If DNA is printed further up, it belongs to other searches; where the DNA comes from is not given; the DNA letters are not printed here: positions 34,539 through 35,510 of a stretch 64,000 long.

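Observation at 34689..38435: MtrAB/PioAB-type porin-cytochrome module (decahaem cytochrome + ~700-aa beta-barrel) with a convergent tetrahaem cytochrome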

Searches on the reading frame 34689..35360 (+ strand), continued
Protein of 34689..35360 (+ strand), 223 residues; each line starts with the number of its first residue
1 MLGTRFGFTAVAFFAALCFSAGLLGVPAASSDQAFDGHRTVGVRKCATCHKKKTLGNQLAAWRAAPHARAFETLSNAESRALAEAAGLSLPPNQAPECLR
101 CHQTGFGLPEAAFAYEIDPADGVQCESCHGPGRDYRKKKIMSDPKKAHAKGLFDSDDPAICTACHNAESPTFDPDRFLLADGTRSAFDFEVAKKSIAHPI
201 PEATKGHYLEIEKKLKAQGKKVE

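Call 69: find_encoding_contigs(protein=P0377, flank=7000, max_places=1)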
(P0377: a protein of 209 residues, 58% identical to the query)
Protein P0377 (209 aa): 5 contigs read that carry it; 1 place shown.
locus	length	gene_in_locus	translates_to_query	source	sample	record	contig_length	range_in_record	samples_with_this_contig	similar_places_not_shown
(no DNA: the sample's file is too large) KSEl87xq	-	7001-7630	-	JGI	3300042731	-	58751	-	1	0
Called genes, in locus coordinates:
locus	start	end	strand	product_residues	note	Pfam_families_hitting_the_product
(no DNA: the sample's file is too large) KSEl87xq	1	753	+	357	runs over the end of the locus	-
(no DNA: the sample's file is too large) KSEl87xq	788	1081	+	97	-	PF07578:LAB_N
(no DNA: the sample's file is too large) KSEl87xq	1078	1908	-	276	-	PF00106:adh_short, PF08659:KR, PF13561:adh_short_C2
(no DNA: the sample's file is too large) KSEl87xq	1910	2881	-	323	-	PF00487:FA_desaturase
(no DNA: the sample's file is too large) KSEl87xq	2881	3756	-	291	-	PF07848:PaaX (weak)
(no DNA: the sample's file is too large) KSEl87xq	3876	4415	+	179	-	PF01252:Peptidase_A8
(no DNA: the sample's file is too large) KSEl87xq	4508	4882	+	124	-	PF01627:Hpt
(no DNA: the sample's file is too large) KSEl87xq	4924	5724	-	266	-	-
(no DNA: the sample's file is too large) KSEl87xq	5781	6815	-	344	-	-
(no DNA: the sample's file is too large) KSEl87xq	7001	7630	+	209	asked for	PF14522:Cytochrome_C7 (faint), PF22113:Mtrc-MtrF_II-IV_dom (weak), PF09699:Paired_CXXCH_1 (faint), PF13435:Cytochrome_C554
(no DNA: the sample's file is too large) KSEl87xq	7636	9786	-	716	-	-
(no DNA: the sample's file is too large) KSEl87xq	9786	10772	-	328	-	PF14522:Cytochrome_C7 (faint), PF14537:Cytochrom_c3_2, PF09699:Paired_CXXCH_1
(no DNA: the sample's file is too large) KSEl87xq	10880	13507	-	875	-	PF13948:DUF4215 (weak)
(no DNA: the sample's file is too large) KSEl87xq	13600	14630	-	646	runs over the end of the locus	PF16177:ACAS_N, PF00501:AMP-binding, PF13193:AMP-binding_C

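Call 77: search_protein_families(library=pfam, proteins=[L020:3273-4376:-], max_evalue=0.001)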
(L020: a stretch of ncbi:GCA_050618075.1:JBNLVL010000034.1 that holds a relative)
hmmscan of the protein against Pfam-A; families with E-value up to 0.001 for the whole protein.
L020:3273-4376:- (367 aa): 1 family
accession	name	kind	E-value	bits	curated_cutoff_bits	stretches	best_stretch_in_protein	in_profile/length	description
PF13948.11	DUF4215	-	5.7e-05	23.8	27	1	204-232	19-46/47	Domain of unknown function (DUF4215)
